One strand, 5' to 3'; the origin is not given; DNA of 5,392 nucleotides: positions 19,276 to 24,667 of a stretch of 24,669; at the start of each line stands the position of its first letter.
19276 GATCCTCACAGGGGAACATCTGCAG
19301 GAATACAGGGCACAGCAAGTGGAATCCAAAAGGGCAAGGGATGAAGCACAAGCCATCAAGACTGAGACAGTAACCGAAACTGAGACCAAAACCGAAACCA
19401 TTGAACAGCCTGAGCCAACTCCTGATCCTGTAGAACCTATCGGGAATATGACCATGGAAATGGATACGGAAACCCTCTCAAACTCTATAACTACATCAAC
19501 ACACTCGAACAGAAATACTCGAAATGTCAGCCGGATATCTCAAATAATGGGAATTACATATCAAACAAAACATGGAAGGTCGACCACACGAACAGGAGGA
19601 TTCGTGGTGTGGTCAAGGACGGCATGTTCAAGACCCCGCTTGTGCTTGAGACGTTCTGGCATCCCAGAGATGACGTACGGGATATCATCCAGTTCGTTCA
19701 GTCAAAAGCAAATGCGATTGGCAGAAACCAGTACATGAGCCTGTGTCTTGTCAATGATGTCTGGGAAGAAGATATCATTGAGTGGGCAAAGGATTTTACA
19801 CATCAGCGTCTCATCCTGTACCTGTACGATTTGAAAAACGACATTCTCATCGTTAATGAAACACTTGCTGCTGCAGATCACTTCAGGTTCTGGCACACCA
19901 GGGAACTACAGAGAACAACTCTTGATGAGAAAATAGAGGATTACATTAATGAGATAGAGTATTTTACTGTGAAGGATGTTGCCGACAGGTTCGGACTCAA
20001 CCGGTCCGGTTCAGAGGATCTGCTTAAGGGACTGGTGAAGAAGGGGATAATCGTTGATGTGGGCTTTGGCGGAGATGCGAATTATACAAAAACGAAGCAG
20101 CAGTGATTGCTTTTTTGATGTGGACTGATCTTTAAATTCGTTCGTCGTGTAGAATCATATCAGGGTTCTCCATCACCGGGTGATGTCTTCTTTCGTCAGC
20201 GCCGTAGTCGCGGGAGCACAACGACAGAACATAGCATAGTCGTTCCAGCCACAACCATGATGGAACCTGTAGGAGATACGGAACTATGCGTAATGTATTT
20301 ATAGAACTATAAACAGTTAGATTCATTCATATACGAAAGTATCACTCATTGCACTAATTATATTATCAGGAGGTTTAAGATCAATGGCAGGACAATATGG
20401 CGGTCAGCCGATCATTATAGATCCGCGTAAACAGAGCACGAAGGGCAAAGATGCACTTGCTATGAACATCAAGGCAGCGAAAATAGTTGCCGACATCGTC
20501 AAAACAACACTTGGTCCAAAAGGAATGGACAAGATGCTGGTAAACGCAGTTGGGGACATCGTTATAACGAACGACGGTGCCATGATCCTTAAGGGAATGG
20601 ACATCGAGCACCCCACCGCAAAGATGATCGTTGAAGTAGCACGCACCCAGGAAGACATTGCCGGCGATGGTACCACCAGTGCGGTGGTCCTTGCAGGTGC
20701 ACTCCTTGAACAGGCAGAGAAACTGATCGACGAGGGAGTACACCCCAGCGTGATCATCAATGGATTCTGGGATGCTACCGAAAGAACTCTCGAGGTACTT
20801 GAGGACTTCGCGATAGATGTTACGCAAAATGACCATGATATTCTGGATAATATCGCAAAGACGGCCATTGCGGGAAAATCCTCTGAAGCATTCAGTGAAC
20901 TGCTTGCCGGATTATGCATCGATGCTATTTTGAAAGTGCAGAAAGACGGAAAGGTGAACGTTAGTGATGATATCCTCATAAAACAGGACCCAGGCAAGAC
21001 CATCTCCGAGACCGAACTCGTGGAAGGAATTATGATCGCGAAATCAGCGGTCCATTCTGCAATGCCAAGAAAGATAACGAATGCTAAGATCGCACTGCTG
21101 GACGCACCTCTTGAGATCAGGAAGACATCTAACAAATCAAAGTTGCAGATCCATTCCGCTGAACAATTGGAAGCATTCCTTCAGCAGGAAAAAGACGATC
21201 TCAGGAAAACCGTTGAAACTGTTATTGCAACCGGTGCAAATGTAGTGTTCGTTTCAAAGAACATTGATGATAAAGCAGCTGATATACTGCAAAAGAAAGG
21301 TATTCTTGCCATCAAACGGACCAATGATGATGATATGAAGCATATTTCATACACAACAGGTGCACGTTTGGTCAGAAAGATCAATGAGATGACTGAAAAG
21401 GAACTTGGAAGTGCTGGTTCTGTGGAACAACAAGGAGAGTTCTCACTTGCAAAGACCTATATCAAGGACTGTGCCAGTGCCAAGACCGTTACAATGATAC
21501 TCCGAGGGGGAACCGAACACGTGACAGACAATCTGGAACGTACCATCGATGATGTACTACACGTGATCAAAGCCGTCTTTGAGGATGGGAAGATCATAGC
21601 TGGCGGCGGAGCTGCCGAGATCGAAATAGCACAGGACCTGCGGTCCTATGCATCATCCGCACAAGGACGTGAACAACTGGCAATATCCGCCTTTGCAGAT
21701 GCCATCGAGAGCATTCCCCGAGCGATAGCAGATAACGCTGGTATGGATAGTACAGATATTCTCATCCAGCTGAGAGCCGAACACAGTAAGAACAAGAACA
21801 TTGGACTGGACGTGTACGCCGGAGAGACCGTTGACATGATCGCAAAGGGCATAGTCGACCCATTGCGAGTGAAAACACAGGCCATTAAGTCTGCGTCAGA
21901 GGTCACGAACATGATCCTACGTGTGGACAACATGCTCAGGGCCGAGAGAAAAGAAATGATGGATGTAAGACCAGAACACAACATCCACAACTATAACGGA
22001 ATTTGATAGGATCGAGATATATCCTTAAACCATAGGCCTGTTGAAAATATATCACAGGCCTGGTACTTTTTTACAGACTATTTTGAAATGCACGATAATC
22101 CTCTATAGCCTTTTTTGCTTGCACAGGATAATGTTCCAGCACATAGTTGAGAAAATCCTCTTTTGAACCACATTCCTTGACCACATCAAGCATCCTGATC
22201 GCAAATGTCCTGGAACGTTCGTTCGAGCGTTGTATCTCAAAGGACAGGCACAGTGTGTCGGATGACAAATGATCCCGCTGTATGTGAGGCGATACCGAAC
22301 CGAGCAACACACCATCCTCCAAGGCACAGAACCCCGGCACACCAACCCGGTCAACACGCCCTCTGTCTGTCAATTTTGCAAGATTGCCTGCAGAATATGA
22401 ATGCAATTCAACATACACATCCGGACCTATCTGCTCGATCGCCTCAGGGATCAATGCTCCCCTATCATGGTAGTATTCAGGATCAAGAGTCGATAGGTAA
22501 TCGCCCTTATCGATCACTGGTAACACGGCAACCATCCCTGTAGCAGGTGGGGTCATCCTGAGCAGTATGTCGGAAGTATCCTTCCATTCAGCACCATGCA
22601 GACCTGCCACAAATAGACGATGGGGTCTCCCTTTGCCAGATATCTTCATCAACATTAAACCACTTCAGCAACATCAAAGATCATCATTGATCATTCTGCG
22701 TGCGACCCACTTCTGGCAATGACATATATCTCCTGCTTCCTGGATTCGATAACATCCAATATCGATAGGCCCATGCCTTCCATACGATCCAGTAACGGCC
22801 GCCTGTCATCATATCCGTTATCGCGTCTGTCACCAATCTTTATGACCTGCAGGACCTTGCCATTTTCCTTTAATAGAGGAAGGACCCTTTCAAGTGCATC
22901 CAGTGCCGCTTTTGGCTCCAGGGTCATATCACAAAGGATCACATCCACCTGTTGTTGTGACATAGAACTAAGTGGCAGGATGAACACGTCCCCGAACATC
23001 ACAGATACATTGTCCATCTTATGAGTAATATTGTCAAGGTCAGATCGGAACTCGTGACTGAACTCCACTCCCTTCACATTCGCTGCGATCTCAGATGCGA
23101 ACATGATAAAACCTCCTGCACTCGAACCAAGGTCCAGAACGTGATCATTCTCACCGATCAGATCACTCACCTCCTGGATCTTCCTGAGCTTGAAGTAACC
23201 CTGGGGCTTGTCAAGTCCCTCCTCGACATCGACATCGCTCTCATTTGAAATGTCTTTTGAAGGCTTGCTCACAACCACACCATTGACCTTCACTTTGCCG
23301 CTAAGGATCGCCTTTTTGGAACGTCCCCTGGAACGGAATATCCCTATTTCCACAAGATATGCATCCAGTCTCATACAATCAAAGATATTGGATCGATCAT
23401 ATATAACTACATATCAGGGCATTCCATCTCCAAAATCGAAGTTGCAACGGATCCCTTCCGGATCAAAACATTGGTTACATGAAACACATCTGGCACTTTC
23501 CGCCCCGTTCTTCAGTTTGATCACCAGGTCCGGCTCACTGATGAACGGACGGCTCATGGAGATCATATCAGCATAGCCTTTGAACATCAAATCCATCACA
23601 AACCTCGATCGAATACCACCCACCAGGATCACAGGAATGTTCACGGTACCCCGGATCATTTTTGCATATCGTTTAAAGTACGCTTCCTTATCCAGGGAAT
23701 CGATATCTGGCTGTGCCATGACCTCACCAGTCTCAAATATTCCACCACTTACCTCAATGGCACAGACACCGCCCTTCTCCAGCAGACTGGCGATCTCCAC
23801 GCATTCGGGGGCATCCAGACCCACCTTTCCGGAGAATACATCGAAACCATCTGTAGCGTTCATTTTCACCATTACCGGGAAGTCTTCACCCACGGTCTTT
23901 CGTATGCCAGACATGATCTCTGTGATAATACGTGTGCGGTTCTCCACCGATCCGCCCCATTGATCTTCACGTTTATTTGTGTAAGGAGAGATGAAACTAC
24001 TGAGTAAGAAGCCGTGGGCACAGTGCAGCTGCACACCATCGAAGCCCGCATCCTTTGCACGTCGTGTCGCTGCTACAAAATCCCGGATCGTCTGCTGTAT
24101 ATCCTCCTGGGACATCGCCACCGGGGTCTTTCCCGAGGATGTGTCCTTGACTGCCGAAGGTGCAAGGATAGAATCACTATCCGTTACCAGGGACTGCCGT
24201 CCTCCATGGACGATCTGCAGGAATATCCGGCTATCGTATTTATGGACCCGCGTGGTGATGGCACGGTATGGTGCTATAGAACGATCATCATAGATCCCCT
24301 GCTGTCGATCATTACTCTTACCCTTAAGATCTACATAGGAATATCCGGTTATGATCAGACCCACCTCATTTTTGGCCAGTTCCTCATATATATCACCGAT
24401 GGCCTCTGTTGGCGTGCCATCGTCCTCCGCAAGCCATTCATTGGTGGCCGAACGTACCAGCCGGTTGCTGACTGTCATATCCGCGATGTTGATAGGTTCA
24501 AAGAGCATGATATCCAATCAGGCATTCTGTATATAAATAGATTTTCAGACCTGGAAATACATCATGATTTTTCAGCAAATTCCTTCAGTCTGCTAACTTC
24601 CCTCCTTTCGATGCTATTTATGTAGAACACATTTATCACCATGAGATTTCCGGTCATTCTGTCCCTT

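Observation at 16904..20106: Candidate ESCRT-like membrane-remodelling operon in a euryarchaeal context: RHH regulator, ESCRT-III/Snf7, Vps4 (MIT-AAA), coiled-coil/winged-helix protein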

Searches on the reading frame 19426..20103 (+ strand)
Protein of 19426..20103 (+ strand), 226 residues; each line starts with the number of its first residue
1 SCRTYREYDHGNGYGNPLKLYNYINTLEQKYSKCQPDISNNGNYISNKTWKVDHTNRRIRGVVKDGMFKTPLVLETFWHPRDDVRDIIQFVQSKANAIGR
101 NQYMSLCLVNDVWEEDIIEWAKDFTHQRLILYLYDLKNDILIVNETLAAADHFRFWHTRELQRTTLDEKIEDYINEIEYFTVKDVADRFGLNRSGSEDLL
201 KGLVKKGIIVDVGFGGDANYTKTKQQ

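Call 10: search_protein_families(library=ncbifam, proteins=[window:19426-20103:+], max_evalue=1)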
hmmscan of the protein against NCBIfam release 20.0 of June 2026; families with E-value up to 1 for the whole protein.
window:19426-20103:+ (226 aa): 3 families
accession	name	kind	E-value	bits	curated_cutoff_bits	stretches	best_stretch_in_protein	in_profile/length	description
TIGR00345.1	GET3_arsA_TRC40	subfamily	0.098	12.1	135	1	130-179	225-274/299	TRC40/GET3/ArsA family transport-energizing ATPase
NF006815.0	PRK09334.1-5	equivalog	0.13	12.6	235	1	166-213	49-96/118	30S ribosomal protein S25e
NF008273.0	PRK11050.1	equivalog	0.16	11.6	153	1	152-212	23-87/156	manganese-binding transcriptional regulator MntR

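Call 65: search_solved_structures(query=A4, max_evalue=10, show_alignments=2)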
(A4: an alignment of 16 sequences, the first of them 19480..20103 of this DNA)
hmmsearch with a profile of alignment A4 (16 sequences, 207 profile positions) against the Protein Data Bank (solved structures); distinct sequences matched with E-value up to 10: 18.
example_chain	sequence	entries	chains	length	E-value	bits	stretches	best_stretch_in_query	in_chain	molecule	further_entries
1lva_A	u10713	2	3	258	0.042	16.7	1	154-204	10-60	Selenocysteine-specific elongation factor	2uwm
2ply_A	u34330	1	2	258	0.045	16.6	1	154-204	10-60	Selenocysteine-specific elongation factor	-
2p6j_A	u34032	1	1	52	0.12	15.2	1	145-188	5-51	designed engrailed homeodomain variant UVF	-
8c0d_B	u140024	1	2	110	0.22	14.3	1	142-202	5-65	DDRGK domain-containing protein 1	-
3lmm_A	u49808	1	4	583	0.24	14.2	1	144-201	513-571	Uncharacterized protein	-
4ymp_A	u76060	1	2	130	0.27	14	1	11-70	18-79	Internalin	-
1on1_A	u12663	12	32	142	0.29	14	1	145-192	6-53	Transcriptional regulator mntR | HTH-type transcriptional regulator MntR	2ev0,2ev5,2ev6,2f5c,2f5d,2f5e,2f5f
3r60_A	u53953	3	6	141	0.31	13.9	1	147-192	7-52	Transcriptional regulator mntR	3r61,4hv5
4hv6_A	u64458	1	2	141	0.35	13.7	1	147-192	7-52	Transcriptional regulator MntR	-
8b9x_A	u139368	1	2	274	0.51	13.1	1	143-201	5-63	DDRGK domain-containing protein 1,E3 UFM1-protein ligase 1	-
8vd6_A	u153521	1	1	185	0.75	12.6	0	142-184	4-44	CAP REPEAT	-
3i4p_A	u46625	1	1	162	0.85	12.4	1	147-191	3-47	Transcriptional regulator, AsnC family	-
6kta_A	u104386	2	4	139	0.89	12.3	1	149-192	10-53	HTH-type transcriptional regulator MntR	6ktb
4ham_A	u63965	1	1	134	1.3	11.9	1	145-194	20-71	Lmo2241 protein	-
4egy_A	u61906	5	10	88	1.3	11.8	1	144-194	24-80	Arabinose metabolism transcriptional repressor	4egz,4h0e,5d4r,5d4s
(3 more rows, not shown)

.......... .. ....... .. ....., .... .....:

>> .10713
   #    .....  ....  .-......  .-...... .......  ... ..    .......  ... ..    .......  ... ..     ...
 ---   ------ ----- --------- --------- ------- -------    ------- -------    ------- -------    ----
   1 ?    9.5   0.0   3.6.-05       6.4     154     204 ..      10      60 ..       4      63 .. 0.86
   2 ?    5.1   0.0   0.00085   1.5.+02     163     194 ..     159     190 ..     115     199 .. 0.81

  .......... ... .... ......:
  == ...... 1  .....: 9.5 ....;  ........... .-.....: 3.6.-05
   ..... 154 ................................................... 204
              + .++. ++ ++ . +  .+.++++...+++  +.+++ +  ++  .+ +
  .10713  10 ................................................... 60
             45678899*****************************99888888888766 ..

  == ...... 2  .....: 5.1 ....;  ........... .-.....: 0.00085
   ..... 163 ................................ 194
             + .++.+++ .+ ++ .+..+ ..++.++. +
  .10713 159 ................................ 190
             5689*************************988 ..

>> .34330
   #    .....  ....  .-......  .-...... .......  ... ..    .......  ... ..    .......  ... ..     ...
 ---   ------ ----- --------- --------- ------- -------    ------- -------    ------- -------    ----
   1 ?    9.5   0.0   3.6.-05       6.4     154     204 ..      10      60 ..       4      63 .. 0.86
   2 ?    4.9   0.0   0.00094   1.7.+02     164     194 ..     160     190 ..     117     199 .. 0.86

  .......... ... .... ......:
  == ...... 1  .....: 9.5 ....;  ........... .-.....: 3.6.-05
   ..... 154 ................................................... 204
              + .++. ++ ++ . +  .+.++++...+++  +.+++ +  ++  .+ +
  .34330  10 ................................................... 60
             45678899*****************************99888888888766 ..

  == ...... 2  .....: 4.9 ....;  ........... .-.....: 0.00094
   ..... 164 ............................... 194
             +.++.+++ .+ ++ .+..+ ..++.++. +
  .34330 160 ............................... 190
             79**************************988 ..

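Call 66: search_protein_families(library=pfam, alignment_id=A4, max_evalue=1)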
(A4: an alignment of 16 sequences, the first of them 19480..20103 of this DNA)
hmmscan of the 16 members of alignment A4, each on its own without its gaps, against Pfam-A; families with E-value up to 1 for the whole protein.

A. member 1, window:19480-20103:+ (208 aa): 4 families
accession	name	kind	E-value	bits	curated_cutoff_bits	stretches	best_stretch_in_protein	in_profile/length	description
PF04157.22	EAP30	-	0.0021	18.3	26.8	1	87-192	128-216/219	EAP30/Vps36 family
PF03297.21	Ribosomal_S25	-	0.005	17.5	28.8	1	148-194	43-89/101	S25 ribosomal protein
PF12802.13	MarR_2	-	0.027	15.1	27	1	162-192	21-51/61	MarR family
PF16795.10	Phage_integr_3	-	0.075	13.4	27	0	67-102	125-161/161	Archaeal phage integrase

B. families by the number of members that match (of 16 scanned): 29 families (the first 25 are shown)
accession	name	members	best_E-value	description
PF04157.22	EAP30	3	0.0003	EAP30/Vps36 family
PF13412.12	HTH_24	3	0.0021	Winged helix-turn-helix DNA-binding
PF03297.21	Ribosomal_S25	3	0.005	S25 ribosomal protein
PF01047.28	MarR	2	0.00047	MarR family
PF12802.13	MarR_2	2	0.0026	MarR family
PF08279.18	HTH_11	2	0.013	HTH domain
PF22168.2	DIP2311-like_C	1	0.001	Transcriptional regulator DIP2311-like, C-terminal domain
PF09012.17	FeoC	1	0.0014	FeoC like transcriptional regulator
PF19776.5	DUF6262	1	0.0067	Family of unknown function (DUF6262)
PF02295.23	z-alpha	1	0.016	Adenosine deaminase z-alpha domain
PF01399.33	PCI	1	0.021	PCI domain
PF02002.24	TFIIE_alpha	1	0.024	TFIIE alpha subunit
PF06163.17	DUF977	1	0.025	Bacterial protein of unknown function (DUF977)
PF24741.1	AlkZ-rel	1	0.027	AlkZ related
PF20341.3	DUF6636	1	0.031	Family of unknown function (DUF6636)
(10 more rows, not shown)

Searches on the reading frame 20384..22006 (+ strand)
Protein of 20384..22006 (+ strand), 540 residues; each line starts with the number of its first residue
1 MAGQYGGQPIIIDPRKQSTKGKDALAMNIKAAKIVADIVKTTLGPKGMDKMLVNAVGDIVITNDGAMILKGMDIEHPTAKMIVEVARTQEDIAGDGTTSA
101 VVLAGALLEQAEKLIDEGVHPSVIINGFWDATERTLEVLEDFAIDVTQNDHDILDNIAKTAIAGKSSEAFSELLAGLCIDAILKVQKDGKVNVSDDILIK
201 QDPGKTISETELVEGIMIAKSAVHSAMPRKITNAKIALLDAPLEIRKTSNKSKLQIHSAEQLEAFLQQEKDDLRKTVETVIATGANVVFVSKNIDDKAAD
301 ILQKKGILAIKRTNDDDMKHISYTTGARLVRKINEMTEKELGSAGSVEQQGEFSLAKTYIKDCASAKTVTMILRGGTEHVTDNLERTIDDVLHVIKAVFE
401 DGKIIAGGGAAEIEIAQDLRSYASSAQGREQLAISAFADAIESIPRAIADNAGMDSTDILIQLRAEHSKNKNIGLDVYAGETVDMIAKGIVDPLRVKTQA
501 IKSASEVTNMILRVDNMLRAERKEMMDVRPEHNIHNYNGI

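Call 21: search_protein_families(library=pfam, proteins=[window:20384-22006:+], max_evalue=0.01)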
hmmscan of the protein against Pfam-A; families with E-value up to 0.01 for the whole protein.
window:20384-22006:+ (540 aa): 1 family
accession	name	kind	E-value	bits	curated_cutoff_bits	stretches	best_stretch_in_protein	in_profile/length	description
PF00118.29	Cpn60_TCP1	-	4e-166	553.9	34.3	1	35-521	1-489/490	TCP-1/cpn60 chaperonin family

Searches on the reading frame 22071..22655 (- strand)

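Call 21: search_protein_families(library=pfam, proteins=[window:22071-22655:-], max_evalue=0.01)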
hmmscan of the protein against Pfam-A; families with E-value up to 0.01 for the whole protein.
window:22071-22655:- (194 aa): 1 family
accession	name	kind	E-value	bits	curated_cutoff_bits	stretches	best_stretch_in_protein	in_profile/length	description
PF09892.16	DUF2119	-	7e-62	208.6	30.5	1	9-191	2-187/188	Uncharacterized protein conserved in archaea (DUF2119)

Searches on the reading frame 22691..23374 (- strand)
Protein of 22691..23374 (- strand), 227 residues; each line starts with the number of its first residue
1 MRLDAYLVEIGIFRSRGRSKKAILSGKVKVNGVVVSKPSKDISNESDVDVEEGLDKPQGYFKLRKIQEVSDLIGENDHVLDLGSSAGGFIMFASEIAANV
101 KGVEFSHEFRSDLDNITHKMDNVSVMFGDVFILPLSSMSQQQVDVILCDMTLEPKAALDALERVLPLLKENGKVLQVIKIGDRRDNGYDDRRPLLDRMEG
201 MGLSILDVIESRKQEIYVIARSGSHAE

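Call 21: search_protein_families(library=pfam, proteins=[window:22691-23374:-], max_evalue=0.01)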
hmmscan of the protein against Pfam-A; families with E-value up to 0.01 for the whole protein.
window:22691-23374:- (227 aa): 10 families
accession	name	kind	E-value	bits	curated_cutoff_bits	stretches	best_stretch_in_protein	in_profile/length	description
PF01479.30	S4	-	1.3e-11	44.5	22.8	1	1-43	1-43/48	S4 domain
PF01728.25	FtsJ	-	7e-11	42.8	24.1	1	58-163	4-114/181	FtsJ-like methyltransferase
PF13847.12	Methyltransf_31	-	5.9e-07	29.7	27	1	75-174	3-107/145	Methyltransferase domain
PF01269.23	Fibrillarin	-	9.6e-06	25.3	27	1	73-179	69-177/227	Fibrillarin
PF13649.12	Methyltransf_25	-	5.9e-05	24.1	27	1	79-172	1-97/97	Methyltransferase domain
PF13489.12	Methyltransf_23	-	0.00068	19.8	27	1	63-175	10-115/164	Methyltransferase domain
PF13578.12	Methyltransf_24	-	0.00071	20.9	26.3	1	83-175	4-101/105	Methyltransferase domain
PF08241.18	Methyltransf_11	-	0.0014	19.6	21.2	1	80-174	1-93/95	Methyltransferase domain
PF08242.18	Methyltransf_12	-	0.0067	17.6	30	1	80-173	1-97/98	Methyltransferase domain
PF22421.1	SYY_C-terminal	-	0.0071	16.7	27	0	3-47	21-65/83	Tyrosine--tRNA ligase SYY-like C-terminal domain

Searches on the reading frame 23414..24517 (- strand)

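Call 21: search_protein_families(library=pfam, proteins=[window:23414-24517:-], max_evalue=0.01)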
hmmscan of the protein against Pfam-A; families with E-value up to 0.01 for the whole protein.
window:23414-24517:- (367 aa): 1 family
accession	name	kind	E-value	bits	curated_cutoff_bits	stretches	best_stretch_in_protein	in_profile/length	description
PF00724.26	Oxidored_FMN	-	2.3e-72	244.6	27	1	5-340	2-340/342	NADH:flavin oxidoreductase / NADH oxidase family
